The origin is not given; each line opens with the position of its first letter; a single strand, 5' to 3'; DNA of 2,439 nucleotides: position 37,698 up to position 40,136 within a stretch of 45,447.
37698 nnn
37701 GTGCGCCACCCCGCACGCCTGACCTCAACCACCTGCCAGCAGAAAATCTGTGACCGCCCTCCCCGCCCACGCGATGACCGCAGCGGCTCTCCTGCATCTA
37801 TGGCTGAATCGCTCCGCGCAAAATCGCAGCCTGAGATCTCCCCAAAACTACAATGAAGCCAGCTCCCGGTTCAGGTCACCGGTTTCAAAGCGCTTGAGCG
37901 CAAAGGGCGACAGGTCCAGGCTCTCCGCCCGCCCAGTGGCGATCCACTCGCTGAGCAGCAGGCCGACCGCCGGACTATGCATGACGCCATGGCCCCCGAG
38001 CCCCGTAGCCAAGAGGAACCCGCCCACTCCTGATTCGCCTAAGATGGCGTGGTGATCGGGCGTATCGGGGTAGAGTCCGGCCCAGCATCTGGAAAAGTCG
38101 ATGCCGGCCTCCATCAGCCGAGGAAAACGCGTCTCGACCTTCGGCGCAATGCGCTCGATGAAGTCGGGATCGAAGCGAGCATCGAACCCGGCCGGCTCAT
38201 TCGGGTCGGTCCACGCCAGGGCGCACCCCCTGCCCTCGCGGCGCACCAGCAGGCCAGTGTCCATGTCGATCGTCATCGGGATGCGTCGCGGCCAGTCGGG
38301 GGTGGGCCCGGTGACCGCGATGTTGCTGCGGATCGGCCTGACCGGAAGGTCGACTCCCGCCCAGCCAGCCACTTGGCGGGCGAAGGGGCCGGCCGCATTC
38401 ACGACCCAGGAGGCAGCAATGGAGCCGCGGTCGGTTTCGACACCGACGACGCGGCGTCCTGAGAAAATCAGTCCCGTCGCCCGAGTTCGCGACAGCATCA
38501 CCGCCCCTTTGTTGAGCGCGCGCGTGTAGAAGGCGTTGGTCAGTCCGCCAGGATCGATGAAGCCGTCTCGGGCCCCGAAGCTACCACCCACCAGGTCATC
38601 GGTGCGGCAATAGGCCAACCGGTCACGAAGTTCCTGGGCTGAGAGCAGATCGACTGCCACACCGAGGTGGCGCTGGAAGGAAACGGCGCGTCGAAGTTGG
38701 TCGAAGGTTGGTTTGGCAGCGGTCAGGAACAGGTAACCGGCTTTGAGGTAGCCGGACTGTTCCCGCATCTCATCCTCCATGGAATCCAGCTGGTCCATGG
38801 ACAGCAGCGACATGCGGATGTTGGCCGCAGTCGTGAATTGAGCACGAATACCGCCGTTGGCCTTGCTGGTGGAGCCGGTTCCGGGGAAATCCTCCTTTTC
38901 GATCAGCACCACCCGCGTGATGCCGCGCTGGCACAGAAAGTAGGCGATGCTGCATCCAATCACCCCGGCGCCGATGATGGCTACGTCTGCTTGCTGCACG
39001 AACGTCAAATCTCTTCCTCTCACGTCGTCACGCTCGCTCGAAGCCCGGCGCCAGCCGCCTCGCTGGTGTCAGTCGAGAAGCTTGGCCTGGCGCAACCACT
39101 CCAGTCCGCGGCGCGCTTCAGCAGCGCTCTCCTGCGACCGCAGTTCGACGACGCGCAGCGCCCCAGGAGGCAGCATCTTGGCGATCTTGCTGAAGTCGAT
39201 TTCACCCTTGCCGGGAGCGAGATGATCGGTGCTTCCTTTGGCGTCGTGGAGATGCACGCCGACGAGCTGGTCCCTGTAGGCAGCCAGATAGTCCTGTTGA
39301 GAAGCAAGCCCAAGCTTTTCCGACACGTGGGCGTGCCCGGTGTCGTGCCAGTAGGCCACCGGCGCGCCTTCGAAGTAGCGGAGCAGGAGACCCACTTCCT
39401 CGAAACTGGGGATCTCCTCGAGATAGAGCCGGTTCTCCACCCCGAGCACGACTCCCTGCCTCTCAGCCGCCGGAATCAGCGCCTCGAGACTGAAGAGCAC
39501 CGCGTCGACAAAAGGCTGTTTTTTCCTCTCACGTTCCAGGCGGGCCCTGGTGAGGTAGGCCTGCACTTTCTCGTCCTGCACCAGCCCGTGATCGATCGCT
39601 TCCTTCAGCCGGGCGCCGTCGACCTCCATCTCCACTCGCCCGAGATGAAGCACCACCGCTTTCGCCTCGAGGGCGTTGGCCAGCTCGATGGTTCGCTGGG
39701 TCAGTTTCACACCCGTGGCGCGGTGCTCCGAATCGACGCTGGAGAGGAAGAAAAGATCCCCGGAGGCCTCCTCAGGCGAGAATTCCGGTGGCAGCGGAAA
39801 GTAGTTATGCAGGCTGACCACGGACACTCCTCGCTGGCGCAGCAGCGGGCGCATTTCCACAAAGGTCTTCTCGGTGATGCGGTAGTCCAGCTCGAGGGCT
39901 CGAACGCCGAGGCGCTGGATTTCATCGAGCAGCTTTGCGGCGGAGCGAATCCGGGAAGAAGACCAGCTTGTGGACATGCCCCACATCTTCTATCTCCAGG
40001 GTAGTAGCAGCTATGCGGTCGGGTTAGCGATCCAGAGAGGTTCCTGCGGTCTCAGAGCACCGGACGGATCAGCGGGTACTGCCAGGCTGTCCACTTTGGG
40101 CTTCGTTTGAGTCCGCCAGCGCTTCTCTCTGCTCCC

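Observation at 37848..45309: Seven-gene minus-strand unit combining a Tat-exported class-V PLP enzyme, a DegT aminotransferase, PfkB kinase, TIM-barrel isomerase, DAO-like oxidase, M50 protease and a DUF62 SAM hydroxide adenosyltransferase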

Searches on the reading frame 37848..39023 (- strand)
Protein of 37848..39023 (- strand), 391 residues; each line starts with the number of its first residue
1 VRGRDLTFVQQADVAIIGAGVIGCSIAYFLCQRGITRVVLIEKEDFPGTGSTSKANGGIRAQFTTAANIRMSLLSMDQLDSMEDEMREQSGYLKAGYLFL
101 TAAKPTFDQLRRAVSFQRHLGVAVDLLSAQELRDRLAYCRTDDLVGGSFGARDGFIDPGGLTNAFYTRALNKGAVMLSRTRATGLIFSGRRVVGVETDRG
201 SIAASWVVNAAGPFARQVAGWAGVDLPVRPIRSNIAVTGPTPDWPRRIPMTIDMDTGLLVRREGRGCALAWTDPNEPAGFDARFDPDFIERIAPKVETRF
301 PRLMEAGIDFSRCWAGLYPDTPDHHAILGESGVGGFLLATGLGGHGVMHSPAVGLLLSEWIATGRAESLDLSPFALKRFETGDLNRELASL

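Call 3: search_protein_families(library=pfam, proteins=[window:37848-39023:-])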
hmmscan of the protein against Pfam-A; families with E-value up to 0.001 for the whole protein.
window:37848-39023:- (391 aa): 8 families
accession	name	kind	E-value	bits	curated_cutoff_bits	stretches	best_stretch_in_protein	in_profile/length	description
PF01266.30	DAO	-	4.3e-69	234.2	27.9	1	13-360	1-353/353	FAD dependent oxidoreductase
PF00890.30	FAD_binding_2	-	5.9e-09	36.1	20.4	1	13-198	1-181/414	FAD binding domain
PF13450.12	NAD_binding_8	-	2.8e-08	34.3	21.9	1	16-65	1-47/68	NAD(P)-binding Rossmann-like domain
PF07992.20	Pyr_redox_2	-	0.0001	22.3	26.1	1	12-73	143-202/291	Pyridine nucleotide-disulphide oxidoreductase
PF01494.25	FAD_binding_3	-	0.0002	21.2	22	1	12-45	2-34/349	FAD binding domain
PF12831.13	FAD_oxidored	-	0.00022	21.1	27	0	13-210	1-143/416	FAD dependent oxidoreductase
PF01946.23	Thi4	-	0.0003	20.5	26.2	1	7-51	13-57/235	Thi4 family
PF01134.28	GIDA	-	0.00087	18.9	22.1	0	13-61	1-48/391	Glucose inhibited division protein A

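Call 4: search_protein_families(library=ncbifam, proteins=[window:37848-39023:-])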
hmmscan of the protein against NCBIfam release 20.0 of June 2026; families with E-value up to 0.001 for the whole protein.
window:37848-39023:- (391 aa): 34 families (the best 25 are shown)
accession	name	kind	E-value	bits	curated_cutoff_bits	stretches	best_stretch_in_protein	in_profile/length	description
TIGR01373.1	soxB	subfamily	5.2e-34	117.8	529.45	1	11-384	30-404/407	sarcosine oxidase subunit beta family protein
NF001933.0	PRK00711.1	subfamily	1.4e-31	110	383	2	63-382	103-419/429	D-amino acid dehydrogenase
TIGR02352.1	thiamin_ThiO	equivalog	6.7e-30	104.4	250.8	1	14-362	1-348/351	glycine oxidase ThiO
NF008425.0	PRK11259.1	equivalog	2.3e-28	99.2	257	2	10-236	3-224/377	N-methyl-L-tryptophan oxidase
TIGR01377.1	soxA_mon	subfamily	3.9e-26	91.7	479.65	2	13-236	2-221/381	amino oxidase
NF050086.1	pipecolate_AmaA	exception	2.4e-14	52.8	600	0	288-372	309-391/425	L-pipecolate oxidase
TIGR03377.1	glycerol3P_GlpA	equivalog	4.1e-14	52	552.8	1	13-236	1-225/530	anaerobic glycerol-3-phosphate dehydrogenase subunit GlpA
NF008313.0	PRK11101.1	equivalog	2.8e-13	49.3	425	1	10-234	7-232/548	anaerobic glycerol-3-phosphate dehydrogenase subunit A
TIGR03364.1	HpnW_proposed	hypoth_equivalog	3.7e-11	42.7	285.1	1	13-165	2-151/365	TIGR03364 family FAD-dependent oxidoreductase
NF033460.1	glycerol3P_ox_II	equivalog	3.9e-11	42.7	460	1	12-59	2-47/361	type 2 glycerol-3-phosphate oxidase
NF002480.1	PRK01747.1-1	equivalog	7.4e-11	41.2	540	1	10-252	247-486/645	bifunctional tRNA (5-methylaminomethyl-2-thiouridine)(34)-methyltransferase MnmC2/FAD-dependent 5-carboxymethylaminomethyl-2-thiouridine(34)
NF009074.0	PRK12409.1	equivalog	1e-10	41.4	494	2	13-58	3-46/410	D-amino acid dehydrogenase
NF008726.1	PRK11728.1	equivalog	2.1e-09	36.7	299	1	13-228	2-215/389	L-2-hydroxyglutarate oxidase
NF009906.0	PRK13369.1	equivalog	8.9e-09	34.4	352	1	10-53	5-48/502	glycerol-3-phosphate dehydrogenase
TIGR02032.1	GG-red-SF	subfamily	1.2e-08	35.1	158.8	1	13-49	2-37/297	geranylgeranyl reductase family protein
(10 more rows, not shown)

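Call 35: search_solved_structures(query=window:37848-39023:-)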
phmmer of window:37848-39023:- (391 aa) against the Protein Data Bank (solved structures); distinct sequences matched with E-value up to 0.001: 44.
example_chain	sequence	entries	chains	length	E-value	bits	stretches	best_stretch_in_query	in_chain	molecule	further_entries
1y56_B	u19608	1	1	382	3.7e-42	148.1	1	10-385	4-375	sarcosine oxidase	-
4p9s_A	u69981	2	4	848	1.4e-30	110.1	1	10-366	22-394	Dimethylglycine dehydrogenase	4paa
4pab_A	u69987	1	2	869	4.7e-30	108.3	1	10-366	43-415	Dimethylglycine dehydrogenase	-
5l46_A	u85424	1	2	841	3.7e-28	102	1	9-366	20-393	Dimethylglycine dehydrogenase, mitochondrial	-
4ysh_A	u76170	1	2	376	1.2e-25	93.8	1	11-378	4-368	Glycine oxidase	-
7cyx_A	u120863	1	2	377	2.8e-23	86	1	10-368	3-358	Glycine oxidase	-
3ada_B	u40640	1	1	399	9.2e-22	81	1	12-386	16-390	SARCOSINE OXIDASE BETA SUBUNIT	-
1vrq_B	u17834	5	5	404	9.6e-22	80.9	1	12-386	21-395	Sarcosine oxidase beta subunit | Subunit beta of sarcosine oxidase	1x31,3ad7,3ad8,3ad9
2gag_B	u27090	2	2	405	8.2e-21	77.9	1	12-386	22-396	heterotetrameric sarcosine oxidase beta-subunit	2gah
1pj5_A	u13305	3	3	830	1.9e-19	73.4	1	14-388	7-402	N,N-dimethylglycine oxidase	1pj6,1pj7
6j38_A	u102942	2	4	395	2.1e-19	73.2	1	13-380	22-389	FAD-dependent glycine oxydase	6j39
3gsi_A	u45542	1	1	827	2.4e-19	73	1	14-388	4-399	N,N-dimethylglycine oxidase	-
7fgp_A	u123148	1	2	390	1.5e-15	60.5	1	13-376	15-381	Glycine/D-amino acid oxidase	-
5i39_A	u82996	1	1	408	2e-15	60.1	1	4-379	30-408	L-amino acid deaminase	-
1l9c_A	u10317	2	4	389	2.3e-14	56.6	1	12-378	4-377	Monomeric Sarcosine Oxidase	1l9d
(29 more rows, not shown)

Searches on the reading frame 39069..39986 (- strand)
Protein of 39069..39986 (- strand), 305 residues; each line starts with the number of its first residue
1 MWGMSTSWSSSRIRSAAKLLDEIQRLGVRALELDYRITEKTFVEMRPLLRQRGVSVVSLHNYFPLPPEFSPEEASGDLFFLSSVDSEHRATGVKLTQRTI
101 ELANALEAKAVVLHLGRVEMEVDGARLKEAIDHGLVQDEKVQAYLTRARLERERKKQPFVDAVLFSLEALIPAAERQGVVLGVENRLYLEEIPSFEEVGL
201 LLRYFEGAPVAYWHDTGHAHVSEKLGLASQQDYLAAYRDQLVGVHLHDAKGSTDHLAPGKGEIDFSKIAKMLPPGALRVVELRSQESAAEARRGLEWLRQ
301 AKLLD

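Call 3: search_protein_families(library=pfam, proteins=[window:39069-39986:-])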
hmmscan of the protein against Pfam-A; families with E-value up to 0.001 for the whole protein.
window:39069-39986:- (305 aa): 1 family
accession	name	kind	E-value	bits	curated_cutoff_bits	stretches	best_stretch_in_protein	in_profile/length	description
PF01261.30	AP_endonuc_2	-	7.1e-23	82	31.1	1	21-300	2-248/249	Xylose isomerase-like TIM barrel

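Call 4: search_protein_families(library=ncbifam, proteins=[window:39069-39986:-])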
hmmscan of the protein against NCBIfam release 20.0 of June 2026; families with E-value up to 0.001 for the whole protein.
window:39069-39986:- (305 aa): 3 families
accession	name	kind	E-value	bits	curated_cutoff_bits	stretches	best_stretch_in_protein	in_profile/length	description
NF041277.1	coba_remo_CbiR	equivalog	2.2e-07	30.6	105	1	82-257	73-205/249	cobamide remodeling phosphodiesterase CbiR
NF041099.2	keto_glucon_epim_IolO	equivalog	1.9e-06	27.4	300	1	126-272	94-233/269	5-keto-L-gluconate epimerase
NF009688.0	PRK13209.1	subfamily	0.00058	18.9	317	0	167-273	140-242/286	L-ribulose-5-phosphate 3-epimerase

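Call 21: find_homologous_proteins(query=window:39069-39986:-)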
Query window:39069-39986:- (305 aa): 441 proteins with E <= 0.001 among 8000 candidates; the best 120 are listed.
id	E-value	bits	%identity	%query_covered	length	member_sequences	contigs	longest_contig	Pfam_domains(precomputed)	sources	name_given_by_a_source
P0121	4.9e-194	661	100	100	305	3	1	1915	PF01261.31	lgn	-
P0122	1.6e-138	479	71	100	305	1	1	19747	PF01261.31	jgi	jgi:sugar phosphate isomerase/epimerase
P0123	1.5e-121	423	65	100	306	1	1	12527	PF01261.31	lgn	-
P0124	3.1e-85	304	49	98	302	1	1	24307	PF01261.31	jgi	jgi:sugar phosphate isomerase/epimerase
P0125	5.3e-85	304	49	99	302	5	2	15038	PF01261.31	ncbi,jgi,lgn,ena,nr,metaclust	ncbi:MAG: hypothetical protein A2Z19_04580 [Deltaproteobacteria bacterium RBG_16_54_18]|nr:MAG: hypo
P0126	2.7e-84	301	48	99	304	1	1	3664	PF01261.31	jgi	jgi:sugar phosphate isomerase/epimerase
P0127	6.9e-84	300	47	98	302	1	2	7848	PF01261.31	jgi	jgi:sugar phosphate isomerase/epimerase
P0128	1.8e-83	299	48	98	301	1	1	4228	PF01261.31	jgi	jgi:sugar phosphate isomerase/epimerase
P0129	5.3e-83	297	46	98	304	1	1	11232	PF01261.31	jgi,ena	-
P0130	7.0e-83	297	47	100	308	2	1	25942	PF01261.31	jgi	-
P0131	2.3e-82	295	47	98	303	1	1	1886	PF01261.31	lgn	-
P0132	5.0e-82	294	47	99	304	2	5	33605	PF01261.31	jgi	-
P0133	6.1e-82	294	48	97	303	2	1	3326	PF01261.31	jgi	jgi:sugar phosphate isomerase/epimerase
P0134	6.3e-82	293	48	97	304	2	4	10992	PF01261.31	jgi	jgi:sugar phosphate isomerase/epimerase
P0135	1.3e-81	292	48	98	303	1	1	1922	PF01261.31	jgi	jgi:sugar phosphate isomerase/epimerase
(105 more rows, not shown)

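Call 23: find_related_loci(query=A2, collection=metagenome_contigs, flank=10000)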
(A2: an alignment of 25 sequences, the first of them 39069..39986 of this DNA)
Query A2 (305 aa) in metagenome_contigs; peptide patterns used: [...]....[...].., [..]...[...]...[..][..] (x = any residue, [..] = any of these).
600 stretches matched a pattern (row limit reached: there are more); 561 encode a relative of the query (tblastn E <= 1e-3); the best 80 are kept; 80 distinct loci.
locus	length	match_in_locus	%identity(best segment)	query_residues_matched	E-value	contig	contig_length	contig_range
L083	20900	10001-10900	47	3-303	1e-86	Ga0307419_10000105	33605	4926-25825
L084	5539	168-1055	45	1-299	2e-86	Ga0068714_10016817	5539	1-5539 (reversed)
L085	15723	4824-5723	45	1-300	2e-85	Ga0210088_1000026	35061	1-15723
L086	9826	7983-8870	45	1-299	1e-84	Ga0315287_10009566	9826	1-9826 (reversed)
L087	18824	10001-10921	42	1-305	6e-85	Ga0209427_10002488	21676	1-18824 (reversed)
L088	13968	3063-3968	46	1-303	2e-84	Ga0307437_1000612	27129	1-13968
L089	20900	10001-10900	46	1-301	1e-84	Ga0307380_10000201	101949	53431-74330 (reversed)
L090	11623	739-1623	44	3-299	3e-84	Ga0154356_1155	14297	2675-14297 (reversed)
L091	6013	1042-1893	46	1-285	3e-82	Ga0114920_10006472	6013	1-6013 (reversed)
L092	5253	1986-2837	46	1-285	3e-82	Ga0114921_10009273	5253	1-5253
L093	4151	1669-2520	46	1-285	2e-82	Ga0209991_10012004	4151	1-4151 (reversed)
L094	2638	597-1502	46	1-303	2e-83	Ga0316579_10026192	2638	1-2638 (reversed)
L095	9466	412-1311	45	1-301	4e-81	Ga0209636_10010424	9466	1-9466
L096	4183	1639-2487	44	1-284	4e-81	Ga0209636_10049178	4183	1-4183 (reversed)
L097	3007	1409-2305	44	1-299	5e-82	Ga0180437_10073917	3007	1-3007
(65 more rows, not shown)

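Call 34: search_solved_structures(query=A2, max_evalue=0.01, show_alignments=2)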
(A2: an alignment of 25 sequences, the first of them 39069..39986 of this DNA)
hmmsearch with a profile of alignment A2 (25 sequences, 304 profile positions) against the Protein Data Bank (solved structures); distinct sequences matched with E-value up to 0.01: 5.
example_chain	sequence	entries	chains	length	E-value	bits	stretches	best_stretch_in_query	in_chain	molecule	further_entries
3wqo_A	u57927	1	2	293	1.4e-12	50.6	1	158-291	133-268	Uncharacterized protein MJ1311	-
2zvr_A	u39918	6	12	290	3.8e-06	29.5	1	160-274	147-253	Uncharacterized protein TM_0416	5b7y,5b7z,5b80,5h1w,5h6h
8z1i_A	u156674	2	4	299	0.0004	22.8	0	153-211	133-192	Art22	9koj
3cqh_A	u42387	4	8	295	0.00092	21.6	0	78-142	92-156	L-ribulose-5-phosphate 3-epimerase ulaE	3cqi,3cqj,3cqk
5zhz_A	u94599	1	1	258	0.0084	18.5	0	80-132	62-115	Probable endonuclease 4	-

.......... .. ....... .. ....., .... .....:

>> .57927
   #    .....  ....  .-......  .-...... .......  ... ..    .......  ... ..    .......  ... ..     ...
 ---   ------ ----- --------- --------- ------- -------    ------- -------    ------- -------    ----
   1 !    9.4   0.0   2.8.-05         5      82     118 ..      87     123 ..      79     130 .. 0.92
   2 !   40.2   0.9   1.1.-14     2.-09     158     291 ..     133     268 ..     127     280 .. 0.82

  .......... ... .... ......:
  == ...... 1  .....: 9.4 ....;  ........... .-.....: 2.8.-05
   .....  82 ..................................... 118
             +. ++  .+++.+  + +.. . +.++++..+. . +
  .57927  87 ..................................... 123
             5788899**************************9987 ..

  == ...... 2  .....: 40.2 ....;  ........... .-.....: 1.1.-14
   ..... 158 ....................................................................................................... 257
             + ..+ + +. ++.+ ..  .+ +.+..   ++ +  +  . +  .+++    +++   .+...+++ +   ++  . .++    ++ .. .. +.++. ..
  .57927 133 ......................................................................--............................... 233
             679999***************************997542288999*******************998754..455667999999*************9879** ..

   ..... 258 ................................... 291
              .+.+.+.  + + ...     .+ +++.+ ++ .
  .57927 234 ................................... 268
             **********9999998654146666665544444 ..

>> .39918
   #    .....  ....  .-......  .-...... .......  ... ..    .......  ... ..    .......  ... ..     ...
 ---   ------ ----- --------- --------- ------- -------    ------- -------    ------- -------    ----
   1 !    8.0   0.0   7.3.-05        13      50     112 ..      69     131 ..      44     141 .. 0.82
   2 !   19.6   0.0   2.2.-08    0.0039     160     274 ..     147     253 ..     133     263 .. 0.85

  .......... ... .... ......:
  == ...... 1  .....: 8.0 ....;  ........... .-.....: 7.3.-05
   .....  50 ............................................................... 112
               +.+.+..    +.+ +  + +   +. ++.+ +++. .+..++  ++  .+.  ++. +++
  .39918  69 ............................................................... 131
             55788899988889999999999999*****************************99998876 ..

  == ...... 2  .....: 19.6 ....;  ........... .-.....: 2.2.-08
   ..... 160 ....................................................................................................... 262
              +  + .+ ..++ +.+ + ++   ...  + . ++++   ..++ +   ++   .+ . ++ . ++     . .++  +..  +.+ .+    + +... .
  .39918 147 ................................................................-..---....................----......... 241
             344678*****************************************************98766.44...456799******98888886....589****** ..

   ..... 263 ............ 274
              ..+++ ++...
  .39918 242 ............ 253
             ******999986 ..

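Call 63: predict_structure(alignment_id=A2)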
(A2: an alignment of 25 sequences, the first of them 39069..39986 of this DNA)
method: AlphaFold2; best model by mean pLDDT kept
length: 305 residues; sequences in the alignment: 25
mean_pLDDT: 96.1   pTM: 0.93
mean pLDDT of the five models: 96.1, 96.1, 95.9, 95.8, 95.8
residues with pLDDT >= 90: 286; 70-90: 19; 50-70: 0; < 50: 0
segments of 3 or more residues with pLDDT < 50: none
pLDDT, mean of each block of 10 residues (from residue 1): 95 94 96 97 97 98 96 93 98 99 98 98 90 91 93 98 99 99 94 98 99 98 93 98 98 96 96 96 96 97 93
secondary structure, 60 per line:
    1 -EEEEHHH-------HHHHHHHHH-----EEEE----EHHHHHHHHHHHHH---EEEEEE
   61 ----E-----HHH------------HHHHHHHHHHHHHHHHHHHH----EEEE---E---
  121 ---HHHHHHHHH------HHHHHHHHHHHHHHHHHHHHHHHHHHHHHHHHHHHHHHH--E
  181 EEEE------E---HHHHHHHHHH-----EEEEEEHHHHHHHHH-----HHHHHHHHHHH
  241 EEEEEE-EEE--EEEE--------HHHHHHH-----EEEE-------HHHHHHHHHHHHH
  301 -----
elements in order: E2-5 H16-24 E30-33 H39-51 E55-60 H86-105 E110-113 H124-132 H139-177 E180-184 H195-204 E210-215 H216-224 H230-240 E241-246 E248-250 E253-256 H265-271 E277-280 H288-300
